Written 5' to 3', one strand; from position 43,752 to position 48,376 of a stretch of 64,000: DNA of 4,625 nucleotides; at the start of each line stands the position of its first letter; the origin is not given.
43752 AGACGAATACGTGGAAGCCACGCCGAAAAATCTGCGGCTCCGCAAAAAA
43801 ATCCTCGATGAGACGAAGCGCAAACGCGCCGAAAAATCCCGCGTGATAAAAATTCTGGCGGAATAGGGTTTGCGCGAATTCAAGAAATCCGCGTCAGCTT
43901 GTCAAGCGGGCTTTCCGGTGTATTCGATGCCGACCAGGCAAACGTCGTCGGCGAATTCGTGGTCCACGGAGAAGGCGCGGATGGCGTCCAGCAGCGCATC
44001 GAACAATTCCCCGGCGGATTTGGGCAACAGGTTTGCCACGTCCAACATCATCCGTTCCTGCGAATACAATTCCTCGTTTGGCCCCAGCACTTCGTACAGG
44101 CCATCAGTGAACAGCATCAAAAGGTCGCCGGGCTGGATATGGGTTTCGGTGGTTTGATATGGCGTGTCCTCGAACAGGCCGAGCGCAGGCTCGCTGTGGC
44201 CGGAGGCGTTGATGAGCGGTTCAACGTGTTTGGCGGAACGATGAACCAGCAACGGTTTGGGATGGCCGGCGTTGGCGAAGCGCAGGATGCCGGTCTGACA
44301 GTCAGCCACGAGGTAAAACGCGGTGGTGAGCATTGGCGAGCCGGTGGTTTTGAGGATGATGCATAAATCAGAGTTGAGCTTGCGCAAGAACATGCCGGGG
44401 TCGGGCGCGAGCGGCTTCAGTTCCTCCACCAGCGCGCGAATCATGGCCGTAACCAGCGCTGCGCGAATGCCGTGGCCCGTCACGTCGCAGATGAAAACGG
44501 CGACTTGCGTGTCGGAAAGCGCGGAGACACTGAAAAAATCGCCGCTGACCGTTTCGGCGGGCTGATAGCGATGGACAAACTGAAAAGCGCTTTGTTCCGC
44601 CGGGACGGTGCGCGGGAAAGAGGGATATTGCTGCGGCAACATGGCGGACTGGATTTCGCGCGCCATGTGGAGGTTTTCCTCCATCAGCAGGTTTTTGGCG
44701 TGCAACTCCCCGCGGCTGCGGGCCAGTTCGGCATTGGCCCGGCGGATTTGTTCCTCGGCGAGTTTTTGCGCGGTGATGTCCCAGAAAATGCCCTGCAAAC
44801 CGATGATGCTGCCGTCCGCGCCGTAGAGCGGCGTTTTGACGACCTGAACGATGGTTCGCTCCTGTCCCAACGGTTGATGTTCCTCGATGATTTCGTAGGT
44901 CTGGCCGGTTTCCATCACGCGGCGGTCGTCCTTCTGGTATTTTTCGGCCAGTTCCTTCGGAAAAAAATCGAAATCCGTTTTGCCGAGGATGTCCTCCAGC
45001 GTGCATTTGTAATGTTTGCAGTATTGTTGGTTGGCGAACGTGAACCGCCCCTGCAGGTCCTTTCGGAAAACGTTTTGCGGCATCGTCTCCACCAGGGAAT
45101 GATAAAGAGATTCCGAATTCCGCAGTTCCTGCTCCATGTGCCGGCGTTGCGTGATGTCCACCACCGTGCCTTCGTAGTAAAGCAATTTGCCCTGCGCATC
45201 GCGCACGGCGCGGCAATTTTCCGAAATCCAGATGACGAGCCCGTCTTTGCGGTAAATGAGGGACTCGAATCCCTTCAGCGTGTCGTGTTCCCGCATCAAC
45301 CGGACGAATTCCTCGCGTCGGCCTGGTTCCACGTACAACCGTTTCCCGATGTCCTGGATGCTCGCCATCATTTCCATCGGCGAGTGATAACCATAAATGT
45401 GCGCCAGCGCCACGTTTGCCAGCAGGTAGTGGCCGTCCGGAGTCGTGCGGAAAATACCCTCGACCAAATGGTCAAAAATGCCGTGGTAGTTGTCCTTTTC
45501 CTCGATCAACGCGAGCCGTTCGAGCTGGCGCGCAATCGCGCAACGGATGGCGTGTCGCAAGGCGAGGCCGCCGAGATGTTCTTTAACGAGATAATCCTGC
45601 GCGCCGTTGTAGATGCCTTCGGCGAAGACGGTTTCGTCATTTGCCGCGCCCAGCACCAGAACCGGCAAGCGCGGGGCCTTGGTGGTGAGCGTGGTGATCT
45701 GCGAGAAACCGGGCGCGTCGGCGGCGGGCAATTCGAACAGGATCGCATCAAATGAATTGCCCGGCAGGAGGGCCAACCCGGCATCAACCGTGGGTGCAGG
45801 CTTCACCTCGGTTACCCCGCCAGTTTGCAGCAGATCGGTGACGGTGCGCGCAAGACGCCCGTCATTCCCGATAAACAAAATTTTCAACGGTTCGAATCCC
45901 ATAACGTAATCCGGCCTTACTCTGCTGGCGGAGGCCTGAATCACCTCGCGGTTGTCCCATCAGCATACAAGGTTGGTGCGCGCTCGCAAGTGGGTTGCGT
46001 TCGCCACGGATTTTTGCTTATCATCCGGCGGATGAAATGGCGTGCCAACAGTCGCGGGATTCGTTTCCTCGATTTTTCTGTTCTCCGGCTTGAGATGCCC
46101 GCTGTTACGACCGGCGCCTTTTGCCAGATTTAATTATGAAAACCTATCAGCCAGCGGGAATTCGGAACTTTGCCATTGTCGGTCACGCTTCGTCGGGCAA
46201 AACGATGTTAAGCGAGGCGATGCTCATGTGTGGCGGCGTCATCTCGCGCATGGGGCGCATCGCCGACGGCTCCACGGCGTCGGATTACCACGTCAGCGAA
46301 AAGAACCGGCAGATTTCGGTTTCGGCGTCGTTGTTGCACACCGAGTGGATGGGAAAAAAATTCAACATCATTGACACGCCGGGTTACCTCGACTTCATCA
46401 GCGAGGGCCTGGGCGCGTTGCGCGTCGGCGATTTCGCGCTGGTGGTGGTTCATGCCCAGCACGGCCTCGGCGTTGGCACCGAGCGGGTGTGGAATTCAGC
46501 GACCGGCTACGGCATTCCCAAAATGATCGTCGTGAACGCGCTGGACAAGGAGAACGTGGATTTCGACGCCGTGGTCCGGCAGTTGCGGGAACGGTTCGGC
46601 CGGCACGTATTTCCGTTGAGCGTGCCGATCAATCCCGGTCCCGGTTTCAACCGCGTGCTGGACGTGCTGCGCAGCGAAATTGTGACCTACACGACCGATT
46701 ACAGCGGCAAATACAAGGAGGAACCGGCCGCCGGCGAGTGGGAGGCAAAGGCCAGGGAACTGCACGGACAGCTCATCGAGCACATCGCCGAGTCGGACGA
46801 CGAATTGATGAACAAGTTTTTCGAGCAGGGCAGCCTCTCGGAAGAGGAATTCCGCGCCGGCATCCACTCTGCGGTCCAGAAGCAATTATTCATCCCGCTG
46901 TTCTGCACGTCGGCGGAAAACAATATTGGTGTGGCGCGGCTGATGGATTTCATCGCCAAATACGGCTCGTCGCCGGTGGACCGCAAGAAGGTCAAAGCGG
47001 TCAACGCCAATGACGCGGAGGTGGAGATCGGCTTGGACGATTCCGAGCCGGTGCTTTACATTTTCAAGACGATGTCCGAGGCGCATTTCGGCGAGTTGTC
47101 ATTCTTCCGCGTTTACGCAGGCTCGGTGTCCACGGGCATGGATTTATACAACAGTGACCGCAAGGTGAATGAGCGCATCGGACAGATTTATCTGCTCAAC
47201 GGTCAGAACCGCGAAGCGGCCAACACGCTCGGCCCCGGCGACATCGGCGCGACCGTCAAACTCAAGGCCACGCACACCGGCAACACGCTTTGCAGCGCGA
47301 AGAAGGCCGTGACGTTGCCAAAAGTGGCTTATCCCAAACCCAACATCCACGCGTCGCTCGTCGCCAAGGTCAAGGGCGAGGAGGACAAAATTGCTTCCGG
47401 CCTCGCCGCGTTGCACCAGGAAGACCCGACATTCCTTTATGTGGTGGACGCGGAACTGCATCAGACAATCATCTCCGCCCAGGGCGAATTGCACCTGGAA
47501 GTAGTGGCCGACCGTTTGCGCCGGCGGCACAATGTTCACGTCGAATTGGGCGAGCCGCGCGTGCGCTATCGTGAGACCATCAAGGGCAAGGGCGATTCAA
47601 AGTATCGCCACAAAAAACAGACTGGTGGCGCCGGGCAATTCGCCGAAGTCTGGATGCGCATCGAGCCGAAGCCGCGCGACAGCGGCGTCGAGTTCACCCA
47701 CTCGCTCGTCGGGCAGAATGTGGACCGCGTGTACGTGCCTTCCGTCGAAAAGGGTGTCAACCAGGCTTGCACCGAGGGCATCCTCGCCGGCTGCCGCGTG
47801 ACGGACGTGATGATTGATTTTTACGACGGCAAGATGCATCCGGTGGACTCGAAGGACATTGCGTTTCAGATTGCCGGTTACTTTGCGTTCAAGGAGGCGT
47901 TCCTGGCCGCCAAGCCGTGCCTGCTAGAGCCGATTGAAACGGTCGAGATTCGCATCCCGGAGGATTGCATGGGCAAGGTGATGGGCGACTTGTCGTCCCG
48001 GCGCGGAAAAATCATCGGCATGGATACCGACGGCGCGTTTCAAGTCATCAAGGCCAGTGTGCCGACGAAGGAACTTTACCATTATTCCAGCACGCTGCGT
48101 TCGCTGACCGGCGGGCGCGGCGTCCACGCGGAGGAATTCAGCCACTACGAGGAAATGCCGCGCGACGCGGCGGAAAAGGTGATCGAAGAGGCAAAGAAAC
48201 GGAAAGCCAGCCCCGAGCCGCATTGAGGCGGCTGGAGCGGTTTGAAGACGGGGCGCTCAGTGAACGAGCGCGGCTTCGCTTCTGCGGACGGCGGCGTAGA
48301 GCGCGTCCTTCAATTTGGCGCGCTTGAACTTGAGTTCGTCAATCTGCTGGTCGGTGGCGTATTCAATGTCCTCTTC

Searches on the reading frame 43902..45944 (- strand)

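Call 74: search_protein_families(library=pfam, proteins=[window:43902-45944:-], max_evalue=0.00001)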
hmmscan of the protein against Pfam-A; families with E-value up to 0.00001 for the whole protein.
window:43902-45944:- (680 aa): 7 families
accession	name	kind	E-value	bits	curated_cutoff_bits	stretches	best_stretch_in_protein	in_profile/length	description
PF07228.17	SpoIIE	-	2.3e-45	155.3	25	1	478-674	2-190/192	Stage II sporulation protein E (SpoIIE)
PF08448.16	PAS_4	-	4.3e-34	117.5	23.1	2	286-394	2-109/110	PAS fold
PF13426.13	PAS_9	-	8.7e-16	58.5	27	2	295-392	7-103/103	PAS domain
PF00989.32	PAS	-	5.3e-10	39.7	22.6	1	280-390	2-113/113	PAS fold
PF13188.13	PAS_8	-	3.1e-08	33.7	21.8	0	280-329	2-51/65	PAS domain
PF00072.30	Response_reg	-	1.6e-07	31.9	30.2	1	23-122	2-100/111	Response regulator receiver domain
PF08447.18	PAS_3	-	2.8e-06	27.9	25.6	0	177-261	5-89/89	PAS fold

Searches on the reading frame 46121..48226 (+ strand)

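Call 74: search_protein_families(library=pfam, proteins=[window:46121-48226:+], max_evalue=0.00001)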
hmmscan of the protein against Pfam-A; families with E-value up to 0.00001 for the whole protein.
window:46121-48226:+ (701 aa): 7 families
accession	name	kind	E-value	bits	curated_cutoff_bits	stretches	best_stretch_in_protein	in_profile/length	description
PF03764.24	EFG_IV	-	1e-36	125.8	24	1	479-598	1-121/121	Elongation factor G, domain IV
PF00009.33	GTP_EFTU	-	2.3e-35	122.3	26.5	1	14-281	3-185/188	Elongation factor Tu GTP binding domain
PF00679.30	EFG_C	-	1.2e-27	96.2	27.9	1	601-686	2-88/89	Elongation factor G C-terminus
PF14492.12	EFG_III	-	2.7e-20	72.6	27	1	405-477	2-74/75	Elongation Factor G, domain III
PF22042.2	EF-G_D2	-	1.5e-13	51.1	27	1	313-392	5-83/84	Elongation factor G domain 2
PF03144.31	GTP_EFTU_D2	-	9.1e-09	36.1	30.3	1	324-391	1-73/73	Elongation factor Tu domain 2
PF16658.11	RF3_C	-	7.7e-06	26.2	40.1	0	407-492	9-94/132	Class II release factor RF3, C-terminal domain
